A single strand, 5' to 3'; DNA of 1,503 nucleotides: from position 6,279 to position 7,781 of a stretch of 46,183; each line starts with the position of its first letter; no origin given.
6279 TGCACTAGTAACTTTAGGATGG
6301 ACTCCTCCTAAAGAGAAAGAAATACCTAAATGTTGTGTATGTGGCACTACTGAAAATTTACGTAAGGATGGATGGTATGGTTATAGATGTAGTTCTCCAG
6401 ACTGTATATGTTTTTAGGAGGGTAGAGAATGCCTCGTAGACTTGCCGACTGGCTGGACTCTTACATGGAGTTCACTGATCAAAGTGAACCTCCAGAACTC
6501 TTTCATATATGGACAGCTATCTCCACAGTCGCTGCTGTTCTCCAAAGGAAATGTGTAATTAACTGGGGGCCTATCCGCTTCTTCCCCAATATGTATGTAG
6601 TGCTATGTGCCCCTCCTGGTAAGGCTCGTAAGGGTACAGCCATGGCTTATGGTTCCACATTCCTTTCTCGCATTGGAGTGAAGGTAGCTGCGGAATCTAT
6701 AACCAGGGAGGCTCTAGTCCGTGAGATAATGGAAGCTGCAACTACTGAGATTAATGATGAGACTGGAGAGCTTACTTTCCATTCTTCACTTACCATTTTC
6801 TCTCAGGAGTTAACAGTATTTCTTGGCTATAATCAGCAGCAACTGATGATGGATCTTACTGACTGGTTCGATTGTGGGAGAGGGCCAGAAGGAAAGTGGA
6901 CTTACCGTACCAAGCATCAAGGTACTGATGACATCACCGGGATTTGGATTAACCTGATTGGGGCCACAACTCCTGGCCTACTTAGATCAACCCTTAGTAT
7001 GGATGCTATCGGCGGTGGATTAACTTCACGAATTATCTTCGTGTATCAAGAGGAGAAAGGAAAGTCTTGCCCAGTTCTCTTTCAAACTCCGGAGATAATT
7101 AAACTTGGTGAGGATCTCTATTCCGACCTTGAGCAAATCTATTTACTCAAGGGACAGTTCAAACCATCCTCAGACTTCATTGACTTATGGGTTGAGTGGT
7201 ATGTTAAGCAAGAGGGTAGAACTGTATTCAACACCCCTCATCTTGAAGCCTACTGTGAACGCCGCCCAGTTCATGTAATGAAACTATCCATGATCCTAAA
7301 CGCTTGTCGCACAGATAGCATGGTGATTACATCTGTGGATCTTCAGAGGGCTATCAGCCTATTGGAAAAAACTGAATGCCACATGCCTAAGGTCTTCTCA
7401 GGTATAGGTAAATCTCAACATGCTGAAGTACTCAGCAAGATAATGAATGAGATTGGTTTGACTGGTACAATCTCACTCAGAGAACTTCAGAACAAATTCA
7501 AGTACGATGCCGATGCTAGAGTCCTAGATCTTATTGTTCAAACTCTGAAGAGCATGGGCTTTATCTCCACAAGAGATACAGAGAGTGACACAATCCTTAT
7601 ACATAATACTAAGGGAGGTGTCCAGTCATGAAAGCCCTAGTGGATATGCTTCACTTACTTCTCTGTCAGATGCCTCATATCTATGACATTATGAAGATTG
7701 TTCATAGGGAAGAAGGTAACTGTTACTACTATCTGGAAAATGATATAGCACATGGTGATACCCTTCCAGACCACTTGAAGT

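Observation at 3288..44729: Nine copies of a 25-bp imperfect-dyad motif with an invariant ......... core, all intergenic and all oriented with local transcription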

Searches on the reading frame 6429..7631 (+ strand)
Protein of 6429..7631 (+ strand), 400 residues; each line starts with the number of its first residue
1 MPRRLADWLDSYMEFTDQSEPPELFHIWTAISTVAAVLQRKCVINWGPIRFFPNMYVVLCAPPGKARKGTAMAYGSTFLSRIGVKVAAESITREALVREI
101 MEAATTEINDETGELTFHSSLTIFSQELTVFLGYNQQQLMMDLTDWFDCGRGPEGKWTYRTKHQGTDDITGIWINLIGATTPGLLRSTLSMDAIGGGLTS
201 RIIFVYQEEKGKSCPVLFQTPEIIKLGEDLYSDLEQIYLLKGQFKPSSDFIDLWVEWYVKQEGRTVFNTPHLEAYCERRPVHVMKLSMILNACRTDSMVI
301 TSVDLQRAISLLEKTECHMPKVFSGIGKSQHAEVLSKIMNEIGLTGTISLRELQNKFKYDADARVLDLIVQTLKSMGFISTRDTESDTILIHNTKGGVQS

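Call 21: search_protein_families(library=pfam, proteins=[window:6429-7631:+], max_evalue=0.01)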
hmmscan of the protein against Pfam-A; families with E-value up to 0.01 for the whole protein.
window:6429-7631:+ (400 aa): 0 families

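Call 26: search_protein_families(library=phrogs, proteins=[window:6429-7631:+], max_evalue=0.001)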
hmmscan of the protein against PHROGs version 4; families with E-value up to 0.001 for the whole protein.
window:6429-7631:+ (400 aa): 3 families
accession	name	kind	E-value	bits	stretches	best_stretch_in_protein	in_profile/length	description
phrog_14296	-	DNA, RNA and nucleotide metabolism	7.8e-57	194.1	1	6-357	2-352/417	DNA primase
phrog_3022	-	DNA, RNA and nucleotide metabolism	4.6e-08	32.9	1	23-384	378-772/788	DNA primase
phrog_5311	-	DNA, RNA and nucleotide metabolism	5.6e-05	22.5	0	9-210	267-484/692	helicase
